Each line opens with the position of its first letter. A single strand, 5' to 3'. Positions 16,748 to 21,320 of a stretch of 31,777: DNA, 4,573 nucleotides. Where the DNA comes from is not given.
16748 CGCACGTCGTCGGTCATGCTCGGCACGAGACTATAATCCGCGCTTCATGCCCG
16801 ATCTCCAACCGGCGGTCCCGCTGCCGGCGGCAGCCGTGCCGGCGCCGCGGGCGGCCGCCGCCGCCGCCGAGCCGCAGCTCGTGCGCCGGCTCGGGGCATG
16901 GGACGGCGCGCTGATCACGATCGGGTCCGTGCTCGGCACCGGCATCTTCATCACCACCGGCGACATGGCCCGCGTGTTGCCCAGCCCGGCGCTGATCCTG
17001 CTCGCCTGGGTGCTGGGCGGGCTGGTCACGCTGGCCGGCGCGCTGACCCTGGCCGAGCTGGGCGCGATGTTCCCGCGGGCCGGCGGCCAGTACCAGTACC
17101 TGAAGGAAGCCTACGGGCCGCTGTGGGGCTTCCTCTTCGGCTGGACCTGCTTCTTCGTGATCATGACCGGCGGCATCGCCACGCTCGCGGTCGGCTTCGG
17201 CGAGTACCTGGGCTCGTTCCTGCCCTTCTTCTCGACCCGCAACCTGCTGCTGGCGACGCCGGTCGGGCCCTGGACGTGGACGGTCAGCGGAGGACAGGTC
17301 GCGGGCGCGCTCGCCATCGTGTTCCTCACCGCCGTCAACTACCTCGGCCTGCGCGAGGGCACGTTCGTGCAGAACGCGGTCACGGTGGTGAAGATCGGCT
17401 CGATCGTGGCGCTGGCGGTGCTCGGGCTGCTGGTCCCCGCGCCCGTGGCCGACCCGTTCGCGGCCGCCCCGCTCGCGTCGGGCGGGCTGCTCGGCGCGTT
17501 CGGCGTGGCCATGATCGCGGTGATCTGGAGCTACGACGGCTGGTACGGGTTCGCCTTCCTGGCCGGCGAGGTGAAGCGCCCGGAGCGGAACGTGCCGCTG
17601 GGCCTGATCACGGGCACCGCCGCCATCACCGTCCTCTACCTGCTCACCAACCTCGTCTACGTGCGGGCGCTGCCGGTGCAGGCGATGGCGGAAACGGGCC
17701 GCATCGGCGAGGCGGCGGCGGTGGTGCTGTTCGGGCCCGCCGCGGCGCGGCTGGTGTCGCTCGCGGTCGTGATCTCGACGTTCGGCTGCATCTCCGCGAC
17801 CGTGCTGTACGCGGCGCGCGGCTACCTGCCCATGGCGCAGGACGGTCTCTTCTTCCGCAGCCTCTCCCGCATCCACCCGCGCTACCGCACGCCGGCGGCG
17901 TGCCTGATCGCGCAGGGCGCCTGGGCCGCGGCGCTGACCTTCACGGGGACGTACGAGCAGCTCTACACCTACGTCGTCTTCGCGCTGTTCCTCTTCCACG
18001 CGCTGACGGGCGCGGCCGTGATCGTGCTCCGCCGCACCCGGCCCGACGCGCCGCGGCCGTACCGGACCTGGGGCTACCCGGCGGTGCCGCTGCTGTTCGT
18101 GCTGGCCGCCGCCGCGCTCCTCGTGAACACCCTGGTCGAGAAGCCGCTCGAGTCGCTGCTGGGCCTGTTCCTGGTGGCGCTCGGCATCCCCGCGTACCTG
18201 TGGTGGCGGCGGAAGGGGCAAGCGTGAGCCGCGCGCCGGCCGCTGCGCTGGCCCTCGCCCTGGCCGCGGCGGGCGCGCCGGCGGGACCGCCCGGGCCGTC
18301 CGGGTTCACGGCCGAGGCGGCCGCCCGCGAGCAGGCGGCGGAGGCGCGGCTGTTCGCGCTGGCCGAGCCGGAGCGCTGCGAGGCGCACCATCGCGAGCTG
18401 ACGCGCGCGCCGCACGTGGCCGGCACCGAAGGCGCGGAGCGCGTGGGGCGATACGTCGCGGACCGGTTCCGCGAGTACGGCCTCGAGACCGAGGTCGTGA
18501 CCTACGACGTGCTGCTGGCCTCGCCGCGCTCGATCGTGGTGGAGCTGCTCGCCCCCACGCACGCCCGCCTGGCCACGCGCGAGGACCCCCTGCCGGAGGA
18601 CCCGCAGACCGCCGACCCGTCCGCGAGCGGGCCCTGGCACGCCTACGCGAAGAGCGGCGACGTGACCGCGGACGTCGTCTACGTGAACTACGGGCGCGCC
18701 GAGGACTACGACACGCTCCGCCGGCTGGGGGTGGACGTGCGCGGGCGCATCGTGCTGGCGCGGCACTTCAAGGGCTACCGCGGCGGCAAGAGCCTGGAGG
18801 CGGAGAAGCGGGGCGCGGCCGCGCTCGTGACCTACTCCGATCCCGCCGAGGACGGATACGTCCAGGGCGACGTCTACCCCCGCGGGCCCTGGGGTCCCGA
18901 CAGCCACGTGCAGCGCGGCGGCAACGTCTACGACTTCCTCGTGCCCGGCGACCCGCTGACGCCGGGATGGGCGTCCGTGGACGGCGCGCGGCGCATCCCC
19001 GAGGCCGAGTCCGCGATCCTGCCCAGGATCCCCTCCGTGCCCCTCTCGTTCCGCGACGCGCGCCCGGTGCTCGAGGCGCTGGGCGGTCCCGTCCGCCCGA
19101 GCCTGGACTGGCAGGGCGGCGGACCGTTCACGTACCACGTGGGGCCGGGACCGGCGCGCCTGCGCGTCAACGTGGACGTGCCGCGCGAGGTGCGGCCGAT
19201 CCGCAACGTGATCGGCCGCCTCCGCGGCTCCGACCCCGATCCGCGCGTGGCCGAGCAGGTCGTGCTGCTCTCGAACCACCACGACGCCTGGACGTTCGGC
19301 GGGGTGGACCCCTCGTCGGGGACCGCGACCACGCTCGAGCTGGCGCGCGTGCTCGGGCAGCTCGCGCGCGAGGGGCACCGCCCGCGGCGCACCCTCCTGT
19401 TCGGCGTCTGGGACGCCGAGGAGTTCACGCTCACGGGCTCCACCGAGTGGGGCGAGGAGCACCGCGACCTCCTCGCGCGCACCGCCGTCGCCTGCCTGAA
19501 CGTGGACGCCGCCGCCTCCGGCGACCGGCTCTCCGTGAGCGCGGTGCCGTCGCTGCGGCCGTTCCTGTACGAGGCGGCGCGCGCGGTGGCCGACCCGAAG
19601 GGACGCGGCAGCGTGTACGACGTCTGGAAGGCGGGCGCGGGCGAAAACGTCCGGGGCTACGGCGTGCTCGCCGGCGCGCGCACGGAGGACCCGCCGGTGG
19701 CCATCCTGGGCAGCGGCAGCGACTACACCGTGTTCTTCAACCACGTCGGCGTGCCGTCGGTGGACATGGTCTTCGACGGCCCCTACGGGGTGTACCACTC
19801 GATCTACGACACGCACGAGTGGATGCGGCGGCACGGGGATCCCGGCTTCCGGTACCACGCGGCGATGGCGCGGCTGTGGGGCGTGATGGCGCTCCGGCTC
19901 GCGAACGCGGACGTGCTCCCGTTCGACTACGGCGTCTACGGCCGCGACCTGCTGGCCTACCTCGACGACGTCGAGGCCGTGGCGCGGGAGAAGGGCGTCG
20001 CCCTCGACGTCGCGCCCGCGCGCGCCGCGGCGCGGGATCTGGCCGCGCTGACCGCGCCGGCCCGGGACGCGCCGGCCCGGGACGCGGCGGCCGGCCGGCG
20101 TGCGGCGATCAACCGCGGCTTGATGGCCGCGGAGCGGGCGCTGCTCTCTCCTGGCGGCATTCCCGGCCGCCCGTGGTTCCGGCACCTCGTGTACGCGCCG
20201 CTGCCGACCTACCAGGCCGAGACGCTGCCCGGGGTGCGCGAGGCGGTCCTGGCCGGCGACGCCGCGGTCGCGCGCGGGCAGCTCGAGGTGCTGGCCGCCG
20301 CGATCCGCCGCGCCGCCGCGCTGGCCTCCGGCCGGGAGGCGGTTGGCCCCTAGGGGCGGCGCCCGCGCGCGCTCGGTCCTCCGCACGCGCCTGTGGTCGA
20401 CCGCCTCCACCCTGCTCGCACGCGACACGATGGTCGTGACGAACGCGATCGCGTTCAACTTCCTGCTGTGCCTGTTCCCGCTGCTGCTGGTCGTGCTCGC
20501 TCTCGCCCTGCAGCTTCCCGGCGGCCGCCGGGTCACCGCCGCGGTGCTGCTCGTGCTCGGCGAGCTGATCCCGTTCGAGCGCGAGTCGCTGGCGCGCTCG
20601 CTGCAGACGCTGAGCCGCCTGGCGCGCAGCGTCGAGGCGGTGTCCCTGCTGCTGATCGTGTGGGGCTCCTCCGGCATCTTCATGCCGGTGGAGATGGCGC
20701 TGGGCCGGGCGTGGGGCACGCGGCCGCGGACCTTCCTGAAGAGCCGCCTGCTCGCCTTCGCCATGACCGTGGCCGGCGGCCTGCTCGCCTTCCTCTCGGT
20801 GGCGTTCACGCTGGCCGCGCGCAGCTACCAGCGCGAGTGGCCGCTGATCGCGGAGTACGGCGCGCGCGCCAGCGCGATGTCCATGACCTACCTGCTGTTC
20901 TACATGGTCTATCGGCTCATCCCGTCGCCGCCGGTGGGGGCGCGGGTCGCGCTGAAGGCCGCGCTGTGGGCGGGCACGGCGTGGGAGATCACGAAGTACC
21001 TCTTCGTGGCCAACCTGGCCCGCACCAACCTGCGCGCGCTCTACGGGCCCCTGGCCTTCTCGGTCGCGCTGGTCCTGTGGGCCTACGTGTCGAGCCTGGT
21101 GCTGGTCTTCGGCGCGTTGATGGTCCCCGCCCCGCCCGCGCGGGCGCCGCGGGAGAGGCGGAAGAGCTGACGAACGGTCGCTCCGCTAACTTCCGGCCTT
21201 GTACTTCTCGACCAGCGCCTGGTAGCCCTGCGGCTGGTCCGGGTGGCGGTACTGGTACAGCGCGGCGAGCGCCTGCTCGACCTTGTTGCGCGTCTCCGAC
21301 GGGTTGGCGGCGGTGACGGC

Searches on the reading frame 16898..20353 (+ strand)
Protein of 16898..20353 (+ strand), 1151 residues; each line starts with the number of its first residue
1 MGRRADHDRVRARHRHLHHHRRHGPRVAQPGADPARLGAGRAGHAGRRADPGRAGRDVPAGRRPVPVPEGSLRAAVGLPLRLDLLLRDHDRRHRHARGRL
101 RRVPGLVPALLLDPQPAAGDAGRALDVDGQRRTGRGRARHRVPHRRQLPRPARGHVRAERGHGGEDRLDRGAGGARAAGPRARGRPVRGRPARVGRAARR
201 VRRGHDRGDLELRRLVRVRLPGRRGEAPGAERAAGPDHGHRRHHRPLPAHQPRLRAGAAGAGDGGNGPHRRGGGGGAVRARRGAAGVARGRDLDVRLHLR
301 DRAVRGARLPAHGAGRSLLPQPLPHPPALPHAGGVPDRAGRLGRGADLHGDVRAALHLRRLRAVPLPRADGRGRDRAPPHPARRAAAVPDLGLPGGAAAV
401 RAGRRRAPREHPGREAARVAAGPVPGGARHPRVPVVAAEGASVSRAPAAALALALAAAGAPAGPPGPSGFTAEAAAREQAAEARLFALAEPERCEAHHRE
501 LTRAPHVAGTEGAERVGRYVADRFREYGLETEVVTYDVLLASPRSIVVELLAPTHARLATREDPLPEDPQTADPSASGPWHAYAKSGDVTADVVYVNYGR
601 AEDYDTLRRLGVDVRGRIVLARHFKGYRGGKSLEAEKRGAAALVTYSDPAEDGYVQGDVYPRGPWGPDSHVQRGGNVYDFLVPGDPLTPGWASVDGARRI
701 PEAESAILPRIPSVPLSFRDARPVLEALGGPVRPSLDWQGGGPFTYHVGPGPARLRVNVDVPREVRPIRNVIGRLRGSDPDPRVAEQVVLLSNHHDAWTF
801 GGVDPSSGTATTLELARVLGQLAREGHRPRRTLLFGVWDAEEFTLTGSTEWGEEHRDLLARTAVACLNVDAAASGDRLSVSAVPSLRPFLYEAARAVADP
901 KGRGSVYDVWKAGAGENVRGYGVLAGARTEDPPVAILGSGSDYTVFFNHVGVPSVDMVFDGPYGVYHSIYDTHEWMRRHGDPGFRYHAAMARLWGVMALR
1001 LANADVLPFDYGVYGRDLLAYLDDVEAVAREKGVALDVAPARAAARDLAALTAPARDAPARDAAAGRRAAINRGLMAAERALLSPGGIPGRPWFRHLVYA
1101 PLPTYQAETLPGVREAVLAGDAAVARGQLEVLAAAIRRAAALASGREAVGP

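Call 14: search_protein_families(library=pfam, proteins=[window:16898-20353:+], max_evalue=0.001)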
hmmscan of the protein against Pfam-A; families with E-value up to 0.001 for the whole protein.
window:16898-20353:+ (1151 aa): 3 families
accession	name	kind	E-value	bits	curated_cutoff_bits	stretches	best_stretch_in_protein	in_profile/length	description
PF04389.22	Peptidase_M28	-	1.1e-20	74.6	21.3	1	770-974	1-175/193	Peptidase family M28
PF04253.20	TFR_dimer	-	7.7e-20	71.5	27.1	1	1064-1141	40-118/121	Transferrin receptor-like dimerisation domain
PF02225.27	PA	-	1.2e-06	28.9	23.9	1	589-658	1-74/95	PA domain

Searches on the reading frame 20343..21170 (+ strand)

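Call 14: search_protein_families(library=pfam, proteins=[window:20343-21170:+], max_evalue=0.001)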
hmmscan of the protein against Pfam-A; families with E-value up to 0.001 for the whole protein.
window:20343-21170:+ (275 aa): 1 family
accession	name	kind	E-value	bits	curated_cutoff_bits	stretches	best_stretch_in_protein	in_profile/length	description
PF03631.20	Virul_fac_BrkB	-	2.8e-32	112.8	33.7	1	30-259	6-250/259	Virulence factor BrkB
